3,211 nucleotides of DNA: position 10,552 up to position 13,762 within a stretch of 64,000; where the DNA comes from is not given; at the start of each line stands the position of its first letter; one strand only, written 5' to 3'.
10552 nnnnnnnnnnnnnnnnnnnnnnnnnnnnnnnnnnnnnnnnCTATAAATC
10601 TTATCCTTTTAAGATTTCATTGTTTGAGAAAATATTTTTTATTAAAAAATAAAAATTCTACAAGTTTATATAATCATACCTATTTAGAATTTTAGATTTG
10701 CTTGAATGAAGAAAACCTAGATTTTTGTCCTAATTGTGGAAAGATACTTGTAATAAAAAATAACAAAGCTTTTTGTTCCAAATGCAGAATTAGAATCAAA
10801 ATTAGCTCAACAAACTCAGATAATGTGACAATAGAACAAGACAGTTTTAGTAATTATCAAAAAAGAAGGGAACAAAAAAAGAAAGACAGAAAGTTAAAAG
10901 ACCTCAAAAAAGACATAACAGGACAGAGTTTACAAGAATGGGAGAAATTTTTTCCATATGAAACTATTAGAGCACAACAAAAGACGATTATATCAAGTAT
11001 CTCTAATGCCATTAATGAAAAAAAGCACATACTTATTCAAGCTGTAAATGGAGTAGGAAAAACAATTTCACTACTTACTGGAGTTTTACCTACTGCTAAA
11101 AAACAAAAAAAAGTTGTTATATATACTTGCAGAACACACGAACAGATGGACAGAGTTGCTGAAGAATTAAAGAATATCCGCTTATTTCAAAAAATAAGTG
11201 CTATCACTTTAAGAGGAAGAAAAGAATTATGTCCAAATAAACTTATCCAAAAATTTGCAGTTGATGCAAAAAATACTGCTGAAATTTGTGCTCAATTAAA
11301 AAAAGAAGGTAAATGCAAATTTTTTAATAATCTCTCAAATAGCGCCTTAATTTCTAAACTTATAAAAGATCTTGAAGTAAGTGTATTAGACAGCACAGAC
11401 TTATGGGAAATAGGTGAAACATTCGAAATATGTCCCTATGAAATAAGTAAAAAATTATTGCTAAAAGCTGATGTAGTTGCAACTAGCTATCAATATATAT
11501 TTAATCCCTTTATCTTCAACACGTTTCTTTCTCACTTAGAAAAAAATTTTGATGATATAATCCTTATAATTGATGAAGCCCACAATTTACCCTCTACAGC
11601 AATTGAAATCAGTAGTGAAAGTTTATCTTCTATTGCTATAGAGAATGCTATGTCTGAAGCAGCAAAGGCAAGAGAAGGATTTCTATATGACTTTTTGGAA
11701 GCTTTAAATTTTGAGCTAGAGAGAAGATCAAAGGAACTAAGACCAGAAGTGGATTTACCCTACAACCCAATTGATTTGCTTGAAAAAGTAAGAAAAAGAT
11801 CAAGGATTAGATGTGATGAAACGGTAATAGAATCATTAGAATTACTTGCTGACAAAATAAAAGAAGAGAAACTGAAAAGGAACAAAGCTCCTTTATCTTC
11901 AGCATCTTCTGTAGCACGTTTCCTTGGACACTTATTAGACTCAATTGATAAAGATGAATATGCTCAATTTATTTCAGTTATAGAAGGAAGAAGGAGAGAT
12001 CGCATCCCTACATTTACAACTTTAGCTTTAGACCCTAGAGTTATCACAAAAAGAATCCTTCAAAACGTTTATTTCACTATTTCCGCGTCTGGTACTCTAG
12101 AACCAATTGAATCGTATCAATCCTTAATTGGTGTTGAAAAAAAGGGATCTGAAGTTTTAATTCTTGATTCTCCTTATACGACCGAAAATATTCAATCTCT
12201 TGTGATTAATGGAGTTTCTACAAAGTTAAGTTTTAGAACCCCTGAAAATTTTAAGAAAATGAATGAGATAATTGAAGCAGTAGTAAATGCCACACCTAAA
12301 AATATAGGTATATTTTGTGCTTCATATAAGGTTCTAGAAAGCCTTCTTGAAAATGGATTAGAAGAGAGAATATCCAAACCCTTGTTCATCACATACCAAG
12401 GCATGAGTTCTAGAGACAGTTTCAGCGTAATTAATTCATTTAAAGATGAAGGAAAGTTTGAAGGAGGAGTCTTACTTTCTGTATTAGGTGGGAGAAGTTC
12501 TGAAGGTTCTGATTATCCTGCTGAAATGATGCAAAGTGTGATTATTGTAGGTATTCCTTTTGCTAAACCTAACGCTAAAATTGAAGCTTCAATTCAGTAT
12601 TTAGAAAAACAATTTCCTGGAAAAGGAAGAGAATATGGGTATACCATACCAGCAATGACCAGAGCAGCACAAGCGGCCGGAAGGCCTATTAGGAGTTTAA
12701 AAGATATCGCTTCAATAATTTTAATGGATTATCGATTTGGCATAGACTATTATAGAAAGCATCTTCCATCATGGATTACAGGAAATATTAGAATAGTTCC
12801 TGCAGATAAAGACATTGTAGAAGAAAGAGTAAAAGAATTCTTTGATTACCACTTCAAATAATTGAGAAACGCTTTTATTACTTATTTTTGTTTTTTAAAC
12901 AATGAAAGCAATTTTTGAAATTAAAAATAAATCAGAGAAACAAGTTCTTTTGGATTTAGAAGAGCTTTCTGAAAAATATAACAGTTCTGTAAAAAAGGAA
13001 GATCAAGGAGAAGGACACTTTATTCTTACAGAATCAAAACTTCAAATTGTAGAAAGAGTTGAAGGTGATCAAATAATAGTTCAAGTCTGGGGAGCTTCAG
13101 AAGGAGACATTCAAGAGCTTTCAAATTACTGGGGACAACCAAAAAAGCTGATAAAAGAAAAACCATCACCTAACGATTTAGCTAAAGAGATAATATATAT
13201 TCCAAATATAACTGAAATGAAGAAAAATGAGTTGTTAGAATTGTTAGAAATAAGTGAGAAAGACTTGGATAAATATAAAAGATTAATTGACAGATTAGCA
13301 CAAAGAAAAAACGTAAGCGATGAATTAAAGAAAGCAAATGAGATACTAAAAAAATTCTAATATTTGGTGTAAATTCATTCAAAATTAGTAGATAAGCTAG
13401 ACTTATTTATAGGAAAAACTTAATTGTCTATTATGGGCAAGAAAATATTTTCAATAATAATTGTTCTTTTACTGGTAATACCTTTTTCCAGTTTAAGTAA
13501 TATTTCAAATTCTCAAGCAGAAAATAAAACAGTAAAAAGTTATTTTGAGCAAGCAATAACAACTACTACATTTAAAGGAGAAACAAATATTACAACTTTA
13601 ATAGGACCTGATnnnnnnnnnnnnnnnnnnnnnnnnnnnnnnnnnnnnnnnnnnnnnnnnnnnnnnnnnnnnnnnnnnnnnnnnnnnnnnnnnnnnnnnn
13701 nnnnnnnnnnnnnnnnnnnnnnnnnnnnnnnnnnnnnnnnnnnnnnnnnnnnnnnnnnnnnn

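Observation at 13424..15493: Secreted HKD (phospholipase-D family) enzyme fused to a lamin-tail domain and membrane anchor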

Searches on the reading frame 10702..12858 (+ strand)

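Call 3: search_protein_families(library=pfam, proteins=[window:10702-12858:+], max_evalue=0.1)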
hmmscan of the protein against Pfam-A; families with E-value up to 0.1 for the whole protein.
window:10702-12858:+ (719 aa): 13 families
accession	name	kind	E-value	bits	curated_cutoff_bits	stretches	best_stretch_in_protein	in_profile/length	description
PF13307.12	Helicase_C_2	-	7.2e-35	121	25.3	1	525-693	2-168/170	Helicase C-terminal domain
PF06733.21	DEAD_2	-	3.6e-32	111.8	21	1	141-310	1-169/172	DEAD_2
PF06777.17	HBB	-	1.5e-14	54.5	30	1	327-508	16-187/190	Helical and beta-bridge domain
PF00270.35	DEAD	-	1.7e-06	28.3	26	1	93-169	4-78/167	DEAD/DEAH box helicase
PF04851.21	ResIII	-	1.1e-05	25.9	22.5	1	89-299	4-140/164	Type III restriction enzyme, res subunit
PF13401.12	AAA_22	-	0.0028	18.4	27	0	274-302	74-102/130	AAA domain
PF13762.11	MNE1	-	0.0075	16.8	22.7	1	268-342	37-115/143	Mitochondrial splicing apparatus component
PF02702.23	KdpD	-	0.017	15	26.1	1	109-163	6-59/210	Osmosensitive K+ channel His kinase sensor domain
PF00271.37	Helicase_C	-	0.023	15.4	23.5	0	519-593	2-71/110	Helicase conserved C-terminal domain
PF02150.21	Zn_ribbon_RPB9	-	0.041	14.2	25.2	0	6-28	1-27/36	RNA polymerases M/15 Kd subunit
PF13245.12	AAA_19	-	0.062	13.9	25.1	0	104-295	8-101/134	AAA domain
PF12773.13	DZR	-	0.069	13.8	27.3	0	7-28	25-44/45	Double zinc ribbon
PF18912.6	DZR_2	-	0.07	13.4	27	0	9-32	10-31/56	Double zinc ribbon domain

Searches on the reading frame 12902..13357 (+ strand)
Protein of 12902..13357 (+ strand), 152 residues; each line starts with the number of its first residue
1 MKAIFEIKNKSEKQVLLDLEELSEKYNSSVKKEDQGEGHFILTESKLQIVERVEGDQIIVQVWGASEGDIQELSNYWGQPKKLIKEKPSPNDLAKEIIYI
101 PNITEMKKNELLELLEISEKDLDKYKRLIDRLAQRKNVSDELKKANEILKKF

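Call 3: search_protein_families(library=pfam, proteins=[window:12902-13357:+], max_evalue=0.1)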
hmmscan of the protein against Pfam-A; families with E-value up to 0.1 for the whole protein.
window:12902-13357:+ (152 aa): 0 families

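Call 40: search_solved_structures(query=window:12902-13357:+, max_evalue=10)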
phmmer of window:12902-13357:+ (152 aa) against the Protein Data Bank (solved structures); distinct sequences matched with E-value up to 10: 5.
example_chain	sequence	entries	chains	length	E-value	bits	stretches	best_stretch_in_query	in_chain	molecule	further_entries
5h7a_C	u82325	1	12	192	0.024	17.8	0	74-116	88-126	Immunoglobulin G-binding protein A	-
5wxy_A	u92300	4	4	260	0.19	14.9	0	13-54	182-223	McyF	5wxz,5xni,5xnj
5xnk_A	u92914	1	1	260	0.44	13.7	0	100-128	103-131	McyF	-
5wxx_A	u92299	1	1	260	0.45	13.7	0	100-128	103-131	McyF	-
5iww_D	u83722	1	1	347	3.2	10.9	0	116-151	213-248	PLS9-PPR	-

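Call 41: find_homologous_proteins(query=A1, max_evalue=0.001)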
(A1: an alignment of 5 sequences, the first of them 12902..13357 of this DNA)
Query A1 (5 sequences) (152 aa, profile of the alignment): 55 proteins with E <= 0.001 among 2087 candidates.
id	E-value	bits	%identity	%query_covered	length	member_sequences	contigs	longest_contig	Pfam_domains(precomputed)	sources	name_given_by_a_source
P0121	1.8e-65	237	79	100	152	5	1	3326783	-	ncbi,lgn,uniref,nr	ncbi:MAG: hypothetical protein K9W46_06365 [Candidatus Heimdallarchaeum endolithica]|uniref:Uncharac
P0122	6.5e-65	236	99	100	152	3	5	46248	-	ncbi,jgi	ncbi:MAG: hypothetical protein ACTSRR_02795 [Candidatus Heimdallarchaeaceae archaeon]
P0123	5.5e-63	229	41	99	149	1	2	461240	-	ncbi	-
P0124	1.5e-59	218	30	99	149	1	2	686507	-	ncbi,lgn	-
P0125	1.5e-56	208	40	99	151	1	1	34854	-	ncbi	-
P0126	6.7e-56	206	40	99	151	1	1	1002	-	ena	-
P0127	1.4e-55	205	38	99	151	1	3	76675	-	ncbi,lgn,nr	ncbi:MAG: hypothetical protein GOP50_06520 [Candidatus Heimdallarchaeota archaeon]|nr:hypothetical p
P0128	1.9e-55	205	39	84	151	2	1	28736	-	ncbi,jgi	ncbi:MAG: hypothetical protein ACTSQF_00905 [Candidatus Heimdallarchaeaceae archaeon]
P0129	2.9e-55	204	38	99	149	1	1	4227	-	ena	-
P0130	4.5e-55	204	36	99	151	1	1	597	-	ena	-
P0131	2.9e-53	198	31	99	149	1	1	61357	-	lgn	-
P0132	4.7e-53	197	30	99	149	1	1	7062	-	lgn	-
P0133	1.3e-52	196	39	99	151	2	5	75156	-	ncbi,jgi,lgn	-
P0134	1.9e-52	195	29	99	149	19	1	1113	-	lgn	-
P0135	2.4e-52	195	29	99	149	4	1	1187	-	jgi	jgi:hypothetical protein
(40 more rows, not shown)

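Call 46: predict_structure(alignment_id=A3)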
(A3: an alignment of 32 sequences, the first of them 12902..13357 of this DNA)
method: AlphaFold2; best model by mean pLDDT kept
length: 152 residues; sequences in the alignment: 32
mean_pLDDT: 88.0   pTM: 0.69
mean pLDDT of the five models: 88.0, 84.1, 83.4, 83.3, 82.6
residues with pLDDT >= 90: 66; 70-90: 84; 50-70: 2; < 50: 0
segments of 3 or more residues with pLDDT < 50: none
pLDDT, mean of each block of 10 residues (from residue 1): 89 91 90 80 83 87 89 93 84 87 85 87 93 90 91 86
secondary structure, 60 per line:
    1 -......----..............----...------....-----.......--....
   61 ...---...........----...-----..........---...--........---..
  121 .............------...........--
elements in order: E2-7 H12-25 E30-32 E39-42 E48-54 E57-63 H67-77 E82-84 H90-99 H108-115 H119-133 H140-150

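Call 77: fold_search(model_id=the predicted structure, library=pdb)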
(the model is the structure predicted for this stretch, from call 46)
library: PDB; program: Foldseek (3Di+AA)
matches with E <= 10: 727; with E <= 0.001: 0
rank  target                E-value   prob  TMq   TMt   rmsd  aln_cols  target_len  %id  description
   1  7mwq_A                3.2e-02  0.77  0.30  0.23  13.8       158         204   18  Structure of De Novo designed beta sheet heterodimer LHD29A53/B53 (released 2022-01-19)
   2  7pjc_A                3.9e-02  0.94  0.32  0.11   6.1       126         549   11  The structure of Candida albicans phosphoglucomutase with isothiazolone modification on Cys359 (released 2022-09-07)
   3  3c6k_B                6.2e-02  0.98  0.36  0.18   4.1        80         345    8  Crystal structure of human spermine synthase in complex with spermidine and 5-methylthioadenosine (released 2008-02-19)
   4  7piz_C                6.6e-02  0.85  0.25  0.09   5.7        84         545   13  The structure of phosphoglucomutase from Candida albicans (released 2022-09-07)
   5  3c6k_D                7.0e-02  0.96  0.38  0.19   5.0       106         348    9  Crystal structure of human spermine synthase in complex with spermidine and 5-methylthioadenosine (released 2008-02-19)
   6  2laf_MODEL_1_A        7.0e-02  0.92  0.27  0.35   5.8        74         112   18  NMR solution structure of the N-terminal domain of the E. coli lipoprotein BamC (released 2011-06-01)
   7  3c6m_B                7.4e-02  0.99  0.42  0.21   4.0       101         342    8  Crystal structure of human spermine synthase in complex with spermine and 5-methylthioadenosine (released 2008-02-19)
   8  3c6k_A                7.4e-02  0.98  0.41  0.21   4.0        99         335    9  Crystal structure of human spermine synthase in complex with spermidine and 5-methylthioadenosine (released 2008-02-19)
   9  3c6m_A                8.3e-02  0.98  0.42  0.21   4.2        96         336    6  Crystal structure of human spermine synthase in complex with spermine and 5-methylthioadenosine (released 2008-02-19)
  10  7piz_B                1.1e-01  0.80  0.32  0.11   5.9       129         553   13  The structure of phosphoglucomutase from Candida albicans (released 2022-09-07)
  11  9v6e_A                1.5e-01  0.23  0.23  0.05  17.8       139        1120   12  Cryo-EM structure of human full length KICSTOR complex (state 1) (released 2025-11-12)
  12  7pjc_B                1.6e-01  0.25  0.25  0.09  10.4       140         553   12  The structure of Candida albicans phosphoglucomutase with isothiazolone modification on Cys359 (released 2022-09-07)
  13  1v5s_MODEL_1_A        1.7e-01  0.90  0.37  0.43   4.5       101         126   10  Solution structure of kinase associated domain 1 of mouse MAP/microtubule affinity-regulating kinase 3 (released 2004-05-25)
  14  3hlz_A                1.7e-01  0.14  0.22  0.14  18.1       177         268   12  Crystal structure of BT_1490 (NP_810393.1) from BACTEROIDES THETAIOTAOMICRON VPI-5482 at 1.50 A resolution (released 2009-06-16)
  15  3c6k_C                1.9e-01  0.90  0.35  0.17   3.8        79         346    9  Crystal structure of human spermine synthase in complex with spermidine and 5-methylthioadenosine (released 2008-02-19)
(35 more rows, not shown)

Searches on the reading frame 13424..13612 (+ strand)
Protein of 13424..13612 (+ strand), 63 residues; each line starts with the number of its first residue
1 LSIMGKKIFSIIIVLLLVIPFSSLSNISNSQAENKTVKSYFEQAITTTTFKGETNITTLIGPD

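Call 5: search_protein_families(library=ncbifam, proteins=[window:13424-13612:+], max_evalue=10)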
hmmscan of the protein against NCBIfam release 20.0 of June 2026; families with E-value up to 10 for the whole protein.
seq(63 aa): 1 family
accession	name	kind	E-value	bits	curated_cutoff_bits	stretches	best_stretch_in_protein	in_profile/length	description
NF000464.2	blaOXA-143_like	exception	0.064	12.4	610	1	19-48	25-53/275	OXA-143 family carbapenem-hydrolyzing class D beta-lactamase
